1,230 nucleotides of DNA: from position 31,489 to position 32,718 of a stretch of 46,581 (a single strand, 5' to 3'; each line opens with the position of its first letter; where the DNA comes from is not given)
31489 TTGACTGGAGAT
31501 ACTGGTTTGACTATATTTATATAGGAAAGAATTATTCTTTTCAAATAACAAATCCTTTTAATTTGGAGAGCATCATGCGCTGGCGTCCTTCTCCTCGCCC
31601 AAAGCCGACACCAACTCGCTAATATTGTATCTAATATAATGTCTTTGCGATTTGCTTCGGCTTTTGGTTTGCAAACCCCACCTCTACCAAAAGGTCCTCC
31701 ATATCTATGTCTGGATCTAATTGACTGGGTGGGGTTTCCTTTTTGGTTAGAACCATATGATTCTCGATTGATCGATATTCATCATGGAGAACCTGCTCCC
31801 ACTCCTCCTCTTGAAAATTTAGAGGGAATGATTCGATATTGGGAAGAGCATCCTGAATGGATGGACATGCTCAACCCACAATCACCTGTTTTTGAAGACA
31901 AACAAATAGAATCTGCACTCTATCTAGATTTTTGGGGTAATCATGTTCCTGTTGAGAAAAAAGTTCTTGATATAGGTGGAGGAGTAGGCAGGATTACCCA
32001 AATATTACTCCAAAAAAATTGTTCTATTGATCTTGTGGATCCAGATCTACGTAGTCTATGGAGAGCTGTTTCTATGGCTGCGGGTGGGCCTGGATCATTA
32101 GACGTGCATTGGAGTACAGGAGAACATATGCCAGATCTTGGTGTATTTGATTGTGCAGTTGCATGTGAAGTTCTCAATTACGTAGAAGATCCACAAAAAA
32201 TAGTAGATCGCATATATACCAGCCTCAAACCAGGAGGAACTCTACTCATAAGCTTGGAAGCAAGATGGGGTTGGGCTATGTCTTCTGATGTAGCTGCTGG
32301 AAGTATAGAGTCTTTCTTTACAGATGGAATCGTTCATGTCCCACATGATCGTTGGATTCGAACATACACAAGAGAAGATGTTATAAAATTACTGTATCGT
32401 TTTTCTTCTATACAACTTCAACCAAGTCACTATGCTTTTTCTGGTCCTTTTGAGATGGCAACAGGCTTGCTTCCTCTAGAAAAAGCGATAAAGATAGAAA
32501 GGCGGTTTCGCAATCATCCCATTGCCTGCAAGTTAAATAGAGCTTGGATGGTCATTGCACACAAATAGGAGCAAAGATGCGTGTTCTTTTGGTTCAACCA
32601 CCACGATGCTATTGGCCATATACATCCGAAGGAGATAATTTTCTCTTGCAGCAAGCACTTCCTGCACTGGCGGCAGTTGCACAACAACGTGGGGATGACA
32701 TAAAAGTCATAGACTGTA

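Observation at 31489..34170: Unannotated Pro/Arg-rich 15-codon sORF heading a methyltransferase + B12-radical-SAM operon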

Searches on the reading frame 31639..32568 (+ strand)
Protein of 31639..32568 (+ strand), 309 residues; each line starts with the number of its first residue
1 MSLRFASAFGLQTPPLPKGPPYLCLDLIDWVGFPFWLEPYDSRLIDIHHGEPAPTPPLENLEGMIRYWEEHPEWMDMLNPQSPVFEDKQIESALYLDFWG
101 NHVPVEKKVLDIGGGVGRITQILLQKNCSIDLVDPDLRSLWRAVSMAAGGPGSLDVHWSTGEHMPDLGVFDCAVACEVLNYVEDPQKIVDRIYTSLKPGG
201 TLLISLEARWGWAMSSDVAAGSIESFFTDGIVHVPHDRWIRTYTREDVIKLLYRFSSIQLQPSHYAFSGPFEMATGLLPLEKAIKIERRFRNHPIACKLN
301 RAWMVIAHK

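Call 5: search_protein_families(library=pfam, proteins=[window:31639-32568:+])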
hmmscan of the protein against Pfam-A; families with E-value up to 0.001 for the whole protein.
window:31639-32568:+ (309 aa): 5 families
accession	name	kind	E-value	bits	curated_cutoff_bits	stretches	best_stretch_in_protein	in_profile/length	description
PF13489.12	Methyltransf_23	-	8.2e-14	52.1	27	1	104-214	21-127/164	Methyltransferase domain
PF08242.18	Methyltransf_12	-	2.4e-12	47.9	30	1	110-202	1-98/98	Methyltransferase domain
PF08241.18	Methyltransf_11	-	2.2e-11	44.7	21.2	1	110-204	1-95/95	Methyltransferase domain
PF13649.12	Methyltransf_25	-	9.5e-10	39.5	27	1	109-200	1-97/97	Methyltransferase domain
PF13847.12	Methyltransf_31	-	1.2e-07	32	27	1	107-206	5-111/145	Methyltransferase domain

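Call 6: search_protein_families(library=ncbifam, proteins=[window:31639-32568:+], max_evalue=0.01)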
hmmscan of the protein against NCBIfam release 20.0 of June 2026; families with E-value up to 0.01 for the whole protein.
window:31639-32568:+ (309 aa): 9 families
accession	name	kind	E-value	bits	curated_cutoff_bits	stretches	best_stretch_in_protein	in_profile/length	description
TIGR01983.1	UbiG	equivalog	3.7e-09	36.2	102.95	1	105-206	49-153/228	bifunctional 2-polyprenyl-6-hydroxyphenol methylase/3-demethylubiquinol 3-O-methyltransferase UbiG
TIGR02072.1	BioC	equivalog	6.1e-08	32.8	184.95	1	105-205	34-133/244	malonyl-ACP O-methyltransferase BioC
NF045667.1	MTase_DVU1556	equivalog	5e-07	29.4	155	1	103-205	20-120/213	DVU_1556 family methyltransferase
TIGR04345.1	ovoA_Cterm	equivalog_domain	2.3e-06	27.3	170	1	166-211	131-176/242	putative 4-mercaptohistidine N1-methyltransferase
NF043040.1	corrin_prot_MT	hypoth_equivalog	0.00017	21.1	180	1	105-208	41-151/216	corrinoid protein-associated methyltransferase CpaM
NF041536.1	ArsM_DUF2284_UU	exception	0.00053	18.4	575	1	107-210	78-186/459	arsenite methyltransferase/DUF2284 domain selenoprotein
NF008264.0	PRK11036.1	equivalog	0.00067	19.2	366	1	107-216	46-159/261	tRNA uridine 5-oxyacetic acid(34) methyltransferase CmoM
TIGR00452.1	TIGR00452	equivalog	0.0015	17.4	275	1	106-204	118-219/316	tRNA 5-methoxyuridine(34)/uridine 5-oxyacetic acid(34) synthase CmoB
NF011650.0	PRK15068.1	equivalog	0.0027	16.6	209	1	106-204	123-225/324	tRNA 5-methoxyuridine(34)/uridine 5-oxyacetic acid(34) synthase CmoB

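Call 9: find_homologous_proteins(query=window:31639-32568:+)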
Query window:31639-32568:+ (309 aa): 182 proteins with E <= 0.001 among 1226 candidates; the best 120 are listed.
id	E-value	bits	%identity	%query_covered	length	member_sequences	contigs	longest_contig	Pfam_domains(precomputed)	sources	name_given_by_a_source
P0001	2.1e-195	667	90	100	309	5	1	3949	PF13847.13,PF13489.13,PF13649.13,PF08241.19,PF08242.19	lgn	-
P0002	7.4e-190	648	86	100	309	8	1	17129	PF13847.13,PF13489.13,PF13649.13,PF08241.19,PF08242.19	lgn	-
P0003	6.8e-181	619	83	100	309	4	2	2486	PF13847.13,PF13489.13,PF13649.13,PF08241.19,PF08242.19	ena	-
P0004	2.9e-169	581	76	100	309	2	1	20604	PF13847.13,PF13489.13,PF13649.13,PF08241.19,PF08242.19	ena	-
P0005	1.8e-163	562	75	100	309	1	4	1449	PF13847.13,PF13489.13,PF13649.13,PF08241.19,PF08242.19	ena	-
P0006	7.5e-162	556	74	100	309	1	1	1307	PF13847.13,PF13489.13,PF13649.13,PF08241.19,PF08242.19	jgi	jgi:SAM-dependent methyltransferase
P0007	1.5e-160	552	74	100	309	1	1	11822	PF13847.13,PF13489.13,PF13649.13,PF08241.19,PF08242.19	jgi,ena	-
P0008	8.1e-154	530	69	100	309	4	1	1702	PF13847.13,PF13489.13,PF13649.13,PF08241.19,PF08242.19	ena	-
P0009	4.6e-150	517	71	100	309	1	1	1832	PF13847.13,PF13489.13,PF13649.13,PF08241.19,PF08242.19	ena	-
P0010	1.3e-135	470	61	100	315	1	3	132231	PF13847.13,PF13489.13,PF13649.13,PF08241.19,PF08242.19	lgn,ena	-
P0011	6.4e-133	461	64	100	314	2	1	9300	PF13847.13,PF13489.13,PF13649.13,PF08241.19,PF08242.19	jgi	jgi:2-polyprenyl-3-methyl-5-hydroxy-6-metoxy-1,4-benzoquinol methylase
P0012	2.9e-132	459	63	100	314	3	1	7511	PF13489.13,PF13649.13,PF08241.19,PF08242.19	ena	-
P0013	5.3e-131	455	63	100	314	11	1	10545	PF13489.13,PF13649.13,PF08241.19,PF08242.19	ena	-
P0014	4.6e-130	452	62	100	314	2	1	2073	PF13847.13,PF13489.13,PF13649.13,PF08241.19,PF08242.19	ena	-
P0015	5.8e-128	445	59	100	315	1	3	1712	PF13847.13,PF13489.13,PF13649.13,PF08241.19,PF08242.19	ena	-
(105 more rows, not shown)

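Call 11: find_related_loci(query=A1, collection=genome_contigs, flank=4000)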
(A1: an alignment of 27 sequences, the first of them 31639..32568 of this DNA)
Query A1 (309 aa) in genome_contigs; peptide patterns used: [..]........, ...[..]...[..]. (x = any residue, [..] = any of these).
66 stretches matched a pattern; 58 encode a relative of the query (tblastn E <= 1e-3); 58 distinct loci.
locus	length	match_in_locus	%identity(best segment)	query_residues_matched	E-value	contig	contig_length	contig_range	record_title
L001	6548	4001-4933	63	1-309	4e-132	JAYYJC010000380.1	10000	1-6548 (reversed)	MAG: Myxococcota bacterium isolate DS_MAG17 DS_MAG17_0380, whole genome shotgun sequence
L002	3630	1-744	70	62-309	1e-125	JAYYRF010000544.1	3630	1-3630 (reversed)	MAG: Myxococcota bacterium isolate DS_MAG67 DS_MAG67_0544, whole genome shotgun sequence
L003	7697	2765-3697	59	1-309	5e-120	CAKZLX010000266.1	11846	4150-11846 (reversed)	MAG TPA_asm: uncultured proteobacterium isolate ERR2094175_bin.21_CONCOCT_v1.1_MAG genome assembly, contig: ERZ650154.35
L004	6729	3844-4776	57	1-309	1e-119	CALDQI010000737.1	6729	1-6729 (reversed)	MAG TPA_asm: uncultured proteobacterium isolate ERR599052_bin.172_CONCOCT_v1.1_MAG genome assembly, contig: ERZ840881.26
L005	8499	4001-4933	57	1-308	2e-119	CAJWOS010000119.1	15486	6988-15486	MAG TPA_asm: uncultured proteobacterium isolate ERR599052_bin.23_MetaBAT_v2.12.1_MAG genome assembly, contig: NODE_7391_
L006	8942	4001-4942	56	1-309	2e-117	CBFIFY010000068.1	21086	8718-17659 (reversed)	MAG: uncultured Myxococcota bacterium isolate Co_bin_513_permissive genome assembly, contig: Co_bin_513_permissive_c68,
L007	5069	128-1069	56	1-309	3e-116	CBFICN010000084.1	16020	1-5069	MAG: uncultured Myxococcota bacterium isolate Co_bin_45_indstr genome assembly, contig: Co_bin_45_indstr_c85, whole geno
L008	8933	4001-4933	57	1-308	5e-116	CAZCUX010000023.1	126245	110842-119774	MAG TPA_asm: uncultured Enterobacterales bacterium isolate SRP319275_co3_91 genome assembly, contig: NODE_222_length_126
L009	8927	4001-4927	55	1-308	2e-115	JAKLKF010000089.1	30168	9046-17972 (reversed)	MAG: Myxococcota bacterium isolate MAG.533 MAG.533-NODE_89_length_30168_cov_6.744542, whole genome shotgun sequence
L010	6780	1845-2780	56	1-309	3e-113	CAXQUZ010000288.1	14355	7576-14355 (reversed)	MAG: Myxococcota bacterium isolate 3um_C4D0801_8.35 genome assembly, contig: k127_697317, whole genome shotgun sequence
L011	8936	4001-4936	56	1-309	2e-113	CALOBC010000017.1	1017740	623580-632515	MAG: Myxococcota bacterium isolate LOGT_bin.0087 genome assembly, contig: contig_18827, whole genome shotgun sequence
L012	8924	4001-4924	54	1-309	2e-111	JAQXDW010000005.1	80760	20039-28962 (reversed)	MAG: Myxococcota bacterium isolate cluster4_bin.77 k119_177383, whole genome shotgun sequence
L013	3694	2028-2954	54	2-309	2e-112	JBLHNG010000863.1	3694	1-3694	MAG: Myxococcota bacterium isolate 3300055726_82 Ga0535650_0054564, whole genome shotgun sequence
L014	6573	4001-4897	54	10-308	9e-110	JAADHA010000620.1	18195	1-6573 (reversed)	MAG: Oligoflexia bacterium isolate M_MetaBat.154 contig-127_9429, whole genome shotgun sequence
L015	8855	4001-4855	56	24-308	3e-109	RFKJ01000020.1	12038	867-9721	MAG: Deltaproteobacteria bacterium isolate J125 k99_37179, whole genome shotgun sequence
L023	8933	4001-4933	52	1-309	1e-97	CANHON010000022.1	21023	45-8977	MAG: Deltaproteobacteria bacterium isolate RE-23may17-226 genome assembly, contig: RE-23may17-C7547, whole genome shotgu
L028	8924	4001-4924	49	1-307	9e-94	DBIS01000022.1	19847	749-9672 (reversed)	MAG TPA_asm: Deltaproteobacteria bacterium UBA796 UBA796_contig_344, whole genome shotgun sequence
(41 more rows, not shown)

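Call 20: search_protein_families(library=pfam, proteins=[L001:169-744:+, L001:940-1431:+, L001:1428-2039:+, L001:2049-3065:+, L001:2962-3864:+, L028:2572-2988:+], max_evalue=0.01)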
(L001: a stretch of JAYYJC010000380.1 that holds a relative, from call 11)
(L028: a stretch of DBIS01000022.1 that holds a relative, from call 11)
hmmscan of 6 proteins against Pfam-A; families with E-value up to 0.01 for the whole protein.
L001:169-744:+ (191 aa): 1 family
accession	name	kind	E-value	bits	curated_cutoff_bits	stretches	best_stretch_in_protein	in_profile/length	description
PF25084.1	LbH_EIF2B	-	0.0033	17.8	54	1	136-169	34-67/105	EIF2B subunit epsilon LbH domain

L001:940-1431:+ (163 aa): 1 family
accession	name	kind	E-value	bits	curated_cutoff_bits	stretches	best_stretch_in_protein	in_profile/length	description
PF02075.23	RuvC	-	7.7e-44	149.6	22.2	1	3-150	1-148/148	Crossover junction endodeoxyribonuclease RuvC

L001:1428-2039:+ (203 aa): 4 families
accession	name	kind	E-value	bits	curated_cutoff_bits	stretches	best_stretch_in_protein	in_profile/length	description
PF01330.27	RuvA_N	-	1.2e-18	67.3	23.6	1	1-61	1-61/61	RuvA N terminal domain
PF14520.12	HHH_5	-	3.7e-13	50.2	27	1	71-127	1-55/57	Helix-hairpin-helix domain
PF00633.29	HHH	-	0.00015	21.9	24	1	106-124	10-28/30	Helix-hairpin-helix motif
PF21176.3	RecR_HhH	-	0.0015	18.7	27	1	109-127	8-26/45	RecR, helix-hairpin-helix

L001:2049-3065:+ (338 aa): 16 families
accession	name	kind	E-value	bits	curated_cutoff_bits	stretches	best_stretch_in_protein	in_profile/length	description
PF05496.18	RuvB_N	-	2e-76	255.6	27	1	18-175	1-158/159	Holliday junction DNA helicase RuvB P-loop domain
PF17864.7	AAA_lid_4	-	1.3e-29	102.2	27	1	179-252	1-74/74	RuvB AAA lid domain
PF05491.19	RuvB_C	-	3.5e-24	85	24.7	1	254-323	2-71/72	RuvB C-terminal winged helix domain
PF00004.35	AAA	-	1.5e-19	71.2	21.2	1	53-176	1-129/131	ATPase family associated with various cellular activities (AAA)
PF07728.20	AAA_5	-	1.9e-08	34.8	22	1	97-170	62-139/139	AAA domain (dynein-related subfamily)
PF01078.27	Mg_chelatase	-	4.7e-06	26.6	20.3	0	50-71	22-43/207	Magnesium chelatase, subunit ChlI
PF13191.12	AAA_16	-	1.4e-05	26.1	32.6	1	27-75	3-49/167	AAA ATPase domain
PF06068.19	TIP49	-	4.7e-05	23.2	23.8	1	24-78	24-78/347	TIP49 P-loop domain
PF14532.12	Sigma54_activ_2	-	0.00034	21.3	25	1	27-122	1-90/138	Sigma-54 interaction domain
PF13401.12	AAA_22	-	0.0006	20.6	27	0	92-119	75-102/130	AAA domain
PF20720.3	nSTAND3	-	0.0013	18.9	27.2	1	42-76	9-43/155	Novel STAND NTPase 3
PF05673.19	DUF815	-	0.0017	18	23.8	0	29-74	37-77/249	Protein of unknown function (DUF815)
PF07724.20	AAA_2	-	0.0018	18.8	27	0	99-131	73-105/166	AAA domain (Cdc48 subfamily)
PF20030.5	bpMoxR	-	0.0028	17.2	27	0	24-75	12-56/205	MoxR domain in the MoxR-vWA-beta-propeller ternary systems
PF07726.17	AAA_3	-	0.0066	16.8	27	0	52-78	1-27/131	ATPase family associated with various cellular activities (AAA)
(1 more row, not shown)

L001:2962-3864:+ (300 aa): 1 family
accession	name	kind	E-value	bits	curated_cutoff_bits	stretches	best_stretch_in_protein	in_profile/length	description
PF03331.19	LpxC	-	6.5e-80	268.9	27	1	36-296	1-264/268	UDP-3-O-acyl N-acetylglycosamine deacetylase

L028:2572-2988:+ (138 aa): 1 family
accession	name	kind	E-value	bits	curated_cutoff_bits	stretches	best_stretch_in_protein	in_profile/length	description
PF02643.20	DUF192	-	2.7e-30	104.8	27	1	28-129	1-94/96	Uncharacterized ACR, COG1430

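Call 34: search_solved_structures(query=A1, max_evalue=0.001)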
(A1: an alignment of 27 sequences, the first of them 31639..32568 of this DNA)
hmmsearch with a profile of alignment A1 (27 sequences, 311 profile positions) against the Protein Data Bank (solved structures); distinct sequences matched with E-value up to 0.001: 24.
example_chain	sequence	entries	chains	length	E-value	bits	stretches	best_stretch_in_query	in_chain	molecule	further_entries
2avn_A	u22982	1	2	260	5.4e-13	52.2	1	97-229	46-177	ubiquinone/menaquinone biosynthesis methyltransferase-related protein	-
8joz_A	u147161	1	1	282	1.8e-09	40.6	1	104-214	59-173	tRNA 5-carboxymethoxyuridine methyltransferase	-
4htf_A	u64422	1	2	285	1.9e-09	40.5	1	104-214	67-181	S-adenosylmethionine-dependent methyltransferase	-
5wp5_A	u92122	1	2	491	4.6e-08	36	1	102-205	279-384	Phosphomethylethanolamine N-methyltransferase 2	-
4kdc_A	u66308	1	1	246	6.5e-08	35.5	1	106-215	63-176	3-demethylubiquinone-9 3-methyltransferase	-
4kdr_A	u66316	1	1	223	2.3e-07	33.7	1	106-211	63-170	3-demethylubiquinone-9 3-methyltransferase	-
5dpm_A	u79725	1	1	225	2.3e-07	33.7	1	106-211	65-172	Ubiquinone biosynthesis O-methyltransferase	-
5wp4_A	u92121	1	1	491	2.6e-07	33.5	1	102-205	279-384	Phosphoethanolamine N-methyltransferase 1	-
3bkw_A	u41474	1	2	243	3.2e-06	30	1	106-230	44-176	S-adenosylmethionine dependent methyltransferase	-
3ofj_A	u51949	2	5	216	3.4e-06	29.9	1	107-205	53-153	Nodulation protein S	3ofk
3mgg_A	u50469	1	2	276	6.2e-06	29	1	100-212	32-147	Methyltransferase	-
6uak_A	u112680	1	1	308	1.2e-05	28.1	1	91-207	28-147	SAM dependent methyltransferase LahSB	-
1vlm_A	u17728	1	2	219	2.6e-05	27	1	107-207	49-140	SAM-dependent methyltransferase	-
3d2l_A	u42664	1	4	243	8.3e-05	25.3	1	101-210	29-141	SAM-dependent methyltransferase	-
8zc8_A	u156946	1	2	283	9.1e-05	25.2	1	103-204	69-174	MitM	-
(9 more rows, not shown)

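Call 48: predict_structure(alignment_id=A1)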
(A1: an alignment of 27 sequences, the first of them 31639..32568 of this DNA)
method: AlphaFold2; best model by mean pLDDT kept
length: 309 residues; sequences in the alignment: 27
mean_pLDDT: 90.5   pTM: 0.91
mean pLDDT of the five models: 90.5, 89.6, 87.8, 87.4, 86.4
residues with pLDDT >= 90: 202; 70-90: 95; 50-70: 12; < 50: 0
segments of 3 or more residues with pLDDT < 50: none
pLDDT, mean of each block of 10 residues (from residue 1): 87 90 96 91 94 91 85 80 83 92 98 91 98 94 94 97 95 96 96 98 94 78 88 88 96 97 72 72 89 87 96
secondary structure, 60 per line:
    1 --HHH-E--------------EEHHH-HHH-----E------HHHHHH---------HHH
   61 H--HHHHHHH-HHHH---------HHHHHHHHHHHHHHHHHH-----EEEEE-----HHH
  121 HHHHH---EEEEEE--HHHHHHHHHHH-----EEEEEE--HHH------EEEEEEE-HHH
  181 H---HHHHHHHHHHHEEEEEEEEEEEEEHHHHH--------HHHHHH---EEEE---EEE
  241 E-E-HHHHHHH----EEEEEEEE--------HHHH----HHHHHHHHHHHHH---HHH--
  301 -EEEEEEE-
elements in order: H43-48 H58-61 H64-70 H72-75 H85-102 E108-112 H118-125 E129-134 H137-147 E153-158 E170-176 H178-181 H185-195 E196-208 H209-213 H222-227 E231-234 E238-241 H245-251 E256-263 H272-275 H280-292 E302-308

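Call 51: search_protein_families(library=pfam, proteins=[L023:4970-6490:+, L023:6472-7671:+, L023:7690-8502:+], max_evalue=0.001)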
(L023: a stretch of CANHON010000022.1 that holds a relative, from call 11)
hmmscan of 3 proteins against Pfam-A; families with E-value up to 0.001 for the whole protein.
L023:4970-6490:+ (506 aa): 2 families
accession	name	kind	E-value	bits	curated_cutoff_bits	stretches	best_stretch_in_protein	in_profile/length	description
PF13098.12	Thioredoxin_2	-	6.8e-08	33.2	27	1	143-226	9-103/104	Thioredoxin-like domain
PF00085.26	Thioredoxin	-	1.4e-07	31.9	23.5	1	143-227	22-101/103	Thioredoxin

L023:6472-7671:+ (399 aa): 2 families
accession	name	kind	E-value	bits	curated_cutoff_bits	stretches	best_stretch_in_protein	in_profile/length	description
PF22113.1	Mtrc-MtrF_II-IV_dom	-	4.5e-09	36.5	30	1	141-237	79-169/176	Outer membrane cytochrome MtrC/MtrF-like, domains II/IV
PF14522.11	Cytochrome_C7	-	6.6e-06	26.3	24.8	0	67-188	15-66/67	Cytochrome c7 and related cytochrome c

L023:7690-8502:+ (270 aa): 0 families
